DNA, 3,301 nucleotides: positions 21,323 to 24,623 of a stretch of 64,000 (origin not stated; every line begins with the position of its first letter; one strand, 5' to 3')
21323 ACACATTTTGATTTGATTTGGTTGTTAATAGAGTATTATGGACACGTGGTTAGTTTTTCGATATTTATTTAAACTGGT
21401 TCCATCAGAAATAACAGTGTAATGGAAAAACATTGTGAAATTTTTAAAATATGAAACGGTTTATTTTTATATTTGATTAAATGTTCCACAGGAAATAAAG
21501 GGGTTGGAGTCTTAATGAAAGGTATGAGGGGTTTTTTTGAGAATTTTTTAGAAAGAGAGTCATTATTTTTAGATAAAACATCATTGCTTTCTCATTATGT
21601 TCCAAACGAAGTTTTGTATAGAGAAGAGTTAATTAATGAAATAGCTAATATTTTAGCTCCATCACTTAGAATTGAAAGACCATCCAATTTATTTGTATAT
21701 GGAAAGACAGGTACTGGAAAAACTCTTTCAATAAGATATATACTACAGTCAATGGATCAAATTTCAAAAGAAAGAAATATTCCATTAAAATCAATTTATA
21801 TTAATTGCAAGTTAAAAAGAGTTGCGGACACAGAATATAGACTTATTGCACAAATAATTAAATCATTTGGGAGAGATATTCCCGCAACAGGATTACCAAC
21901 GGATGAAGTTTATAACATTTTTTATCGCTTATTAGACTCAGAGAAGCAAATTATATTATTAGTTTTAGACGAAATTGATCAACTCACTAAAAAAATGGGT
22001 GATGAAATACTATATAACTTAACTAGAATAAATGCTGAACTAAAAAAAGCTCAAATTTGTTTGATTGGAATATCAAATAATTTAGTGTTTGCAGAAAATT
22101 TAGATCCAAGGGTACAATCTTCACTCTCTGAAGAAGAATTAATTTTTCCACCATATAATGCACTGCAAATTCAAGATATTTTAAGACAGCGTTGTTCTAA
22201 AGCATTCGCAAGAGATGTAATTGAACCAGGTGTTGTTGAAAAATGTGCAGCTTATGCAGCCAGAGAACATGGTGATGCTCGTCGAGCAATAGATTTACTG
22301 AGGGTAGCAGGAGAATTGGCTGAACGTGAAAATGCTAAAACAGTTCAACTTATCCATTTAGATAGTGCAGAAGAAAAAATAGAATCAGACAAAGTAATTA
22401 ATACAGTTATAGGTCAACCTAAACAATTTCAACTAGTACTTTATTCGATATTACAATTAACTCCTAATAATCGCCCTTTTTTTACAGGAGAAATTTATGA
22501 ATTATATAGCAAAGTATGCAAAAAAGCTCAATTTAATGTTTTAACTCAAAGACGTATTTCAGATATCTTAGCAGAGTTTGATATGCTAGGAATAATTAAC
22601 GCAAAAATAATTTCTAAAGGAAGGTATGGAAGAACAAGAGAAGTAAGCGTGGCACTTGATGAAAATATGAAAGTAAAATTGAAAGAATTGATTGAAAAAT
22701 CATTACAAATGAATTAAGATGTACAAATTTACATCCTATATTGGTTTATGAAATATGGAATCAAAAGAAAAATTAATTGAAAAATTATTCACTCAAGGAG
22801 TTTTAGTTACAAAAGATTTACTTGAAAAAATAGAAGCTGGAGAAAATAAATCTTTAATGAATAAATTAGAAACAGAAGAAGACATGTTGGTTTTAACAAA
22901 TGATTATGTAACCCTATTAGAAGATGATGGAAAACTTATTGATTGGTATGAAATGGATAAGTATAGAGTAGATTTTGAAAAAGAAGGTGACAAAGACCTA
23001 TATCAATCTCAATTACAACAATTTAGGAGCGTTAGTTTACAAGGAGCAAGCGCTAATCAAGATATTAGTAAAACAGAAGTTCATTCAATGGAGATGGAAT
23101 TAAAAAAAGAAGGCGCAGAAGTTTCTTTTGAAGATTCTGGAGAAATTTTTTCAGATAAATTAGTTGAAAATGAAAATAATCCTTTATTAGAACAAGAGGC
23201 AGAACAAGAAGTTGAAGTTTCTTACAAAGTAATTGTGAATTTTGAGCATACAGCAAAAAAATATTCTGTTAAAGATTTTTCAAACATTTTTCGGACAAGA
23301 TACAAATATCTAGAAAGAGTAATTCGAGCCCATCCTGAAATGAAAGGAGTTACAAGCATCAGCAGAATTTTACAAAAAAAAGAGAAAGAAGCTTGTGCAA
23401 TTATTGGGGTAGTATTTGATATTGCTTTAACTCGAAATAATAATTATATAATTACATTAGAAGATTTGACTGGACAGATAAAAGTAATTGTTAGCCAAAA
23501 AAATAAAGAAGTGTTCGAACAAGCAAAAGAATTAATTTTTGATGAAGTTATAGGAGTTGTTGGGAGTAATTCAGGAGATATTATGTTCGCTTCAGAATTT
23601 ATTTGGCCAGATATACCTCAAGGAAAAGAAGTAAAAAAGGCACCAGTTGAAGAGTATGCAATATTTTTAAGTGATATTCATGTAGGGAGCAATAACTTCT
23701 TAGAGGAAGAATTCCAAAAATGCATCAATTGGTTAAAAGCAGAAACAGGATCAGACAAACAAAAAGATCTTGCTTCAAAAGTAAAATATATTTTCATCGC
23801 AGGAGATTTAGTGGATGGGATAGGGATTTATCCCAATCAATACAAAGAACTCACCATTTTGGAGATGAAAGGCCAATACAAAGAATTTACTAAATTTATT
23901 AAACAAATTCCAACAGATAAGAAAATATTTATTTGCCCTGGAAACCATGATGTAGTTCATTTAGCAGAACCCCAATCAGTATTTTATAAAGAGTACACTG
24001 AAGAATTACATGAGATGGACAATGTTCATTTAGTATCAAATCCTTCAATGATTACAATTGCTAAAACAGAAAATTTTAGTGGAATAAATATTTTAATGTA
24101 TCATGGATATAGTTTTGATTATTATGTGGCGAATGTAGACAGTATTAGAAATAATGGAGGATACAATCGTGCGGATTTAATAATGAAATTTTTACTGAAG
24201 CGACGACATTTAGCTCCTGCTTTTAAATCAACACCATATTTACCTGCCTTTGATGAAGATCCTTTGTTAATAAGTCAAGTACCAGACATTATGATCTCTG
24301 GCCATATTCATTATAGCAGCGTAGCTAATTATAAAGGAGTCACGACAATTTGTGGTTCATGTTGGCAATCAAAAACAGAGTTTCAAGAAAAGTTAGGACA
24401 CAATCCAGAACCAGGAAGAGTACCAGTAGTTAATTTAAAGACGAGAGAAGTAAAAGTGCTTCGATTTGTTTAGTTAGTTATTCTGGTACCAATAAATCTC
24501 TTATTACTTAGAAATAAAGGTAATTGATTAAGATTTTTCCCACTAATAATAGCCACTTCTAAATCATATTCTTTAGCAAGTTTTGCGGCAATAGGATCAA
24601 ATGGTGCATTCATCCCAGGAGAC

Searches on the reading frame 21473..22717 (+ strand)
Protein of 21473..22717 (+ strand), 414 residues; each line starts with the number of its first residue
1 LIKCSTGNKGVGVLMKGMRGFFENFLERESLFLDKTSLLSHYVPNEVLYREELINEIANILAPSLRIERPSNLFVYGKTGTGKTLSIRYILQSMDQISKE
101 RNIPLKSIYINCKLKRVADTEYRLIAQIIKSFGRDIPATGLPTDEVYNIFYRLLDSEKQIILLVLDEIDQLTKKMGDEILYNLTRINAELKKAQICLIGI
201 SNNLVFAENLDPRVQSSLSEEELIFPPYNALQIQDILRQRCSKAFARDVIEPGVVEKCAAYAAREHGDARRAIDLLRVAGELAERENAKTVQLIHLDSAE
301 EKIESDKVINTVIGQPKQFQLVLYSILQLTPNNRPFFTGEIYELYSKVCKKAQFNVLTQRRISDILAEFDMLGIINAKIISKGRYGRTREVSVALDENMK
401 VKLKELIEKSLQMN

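Call 25: search_protein_families(library=pfam, proteins=[window:21473-22717:+], max_evalue=0.001)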
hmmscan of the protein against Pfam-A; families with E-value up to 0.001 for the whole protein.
window:21473-22717:+ (414 aa): 10 families
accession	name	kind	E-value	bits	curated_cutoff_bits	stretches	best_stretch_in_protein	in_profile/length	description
PF09079.17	Cdc6_C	-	2.1e-26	92.2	25.1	1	312-398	3-91/96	CDC6, C terminal winged helix domain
PF22703.2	Cdc6_lid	-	3e-22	78.7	27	1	234-300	1-67/68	Cdc6 AAA+ ATPase-type lid domain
PF13401.12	AAA_22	-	4e-13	50.2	27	1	70-200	5-123/130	AAA domain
PF13191.12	AAA_16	-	5e-08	34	32.6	1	47-185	2-157/167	AAA ATPase domain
PF22606.2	Cdc6-ORC-like_ATPase_lid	-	1.1e-07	32.1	27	1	228-286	1-59/60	Cdc6/ORC-like, ATPase lid domain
PF05621.17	TniB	-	2.5e-07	30.8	22.4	1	62-216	27-177/189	Bacterial TniB protein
PF00004.35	AAA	-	1.6e-06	29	21.2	1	74-216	2-120/131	ATPase family associated with various cellular activities (AAA)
PF00270.35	DEAD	-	1.5e-05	25.2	26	0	69-197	13-155/167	DEAD/DEAH box helicase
PF01637.24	ATPase_2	-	2e-05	25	33.2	1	50-197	4-150/225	ATPase domain predominantly from Archaea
PF05729.18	NACHT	-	0.00098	19.4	26.7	0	73-177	3-99/167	NACHT domain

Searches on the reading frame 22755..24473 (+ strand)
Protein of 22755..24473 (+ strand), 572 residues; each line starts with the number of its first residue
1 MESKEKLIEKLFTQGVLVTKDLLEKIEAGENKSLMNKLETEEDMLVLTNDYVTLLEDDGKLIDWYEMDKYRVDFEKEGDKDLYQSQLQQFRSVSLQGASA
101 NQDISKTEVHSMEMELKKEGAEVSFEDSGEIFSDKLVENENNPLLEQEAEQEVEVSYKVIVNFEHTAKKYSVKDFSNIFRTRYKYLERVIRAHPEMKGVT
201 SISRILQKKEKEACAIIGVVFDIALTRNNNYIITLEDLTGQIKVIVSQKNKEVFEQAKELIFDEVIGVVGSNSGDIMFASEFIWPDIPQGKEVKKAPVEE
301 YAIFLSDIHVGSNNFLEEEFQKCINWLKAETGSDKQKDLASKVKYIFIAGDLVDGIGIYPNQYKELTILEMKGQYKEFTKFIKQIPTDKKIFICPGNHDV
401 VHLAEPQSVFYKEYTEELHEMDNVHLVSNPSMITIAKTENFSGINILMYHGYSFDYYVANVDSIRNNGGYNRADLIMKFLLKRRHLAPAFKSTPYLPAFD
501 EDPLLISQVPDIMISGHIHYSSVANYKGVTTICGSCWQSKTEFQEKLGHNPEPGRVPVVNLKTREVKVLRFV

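Call 25: search_protein_families(library=pfam, proteins=[window:22755-24473:+], max_evalue=0.001)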
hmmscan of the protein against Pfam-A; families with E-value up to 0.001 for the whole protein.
window:22755-24473:+ (572 aa): 4 families
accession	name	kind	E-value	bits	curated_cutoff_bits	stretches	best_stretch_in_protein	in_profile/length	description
PF04042.21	DNA_pol_E_B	-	5.1e-13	49.4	29.1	1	303-517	2-203/210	DNA polymerase alpha/epsilon subunit B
PF00149.33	Metallophos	-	2e-11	45.2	21.5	1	303-520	4-190/191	Calcineurin-like phosphoesterase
PF01336.31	tRNA_anti-codon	-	0.00045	20.5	27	0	216-270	3-55/75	OB-fold nucleic acid binding domain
PF18018.7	DNA_pol_D_N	-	0.00088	19.9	25.6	0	175-224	2-53/129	DNA polymerase delta subunit OB-fold domain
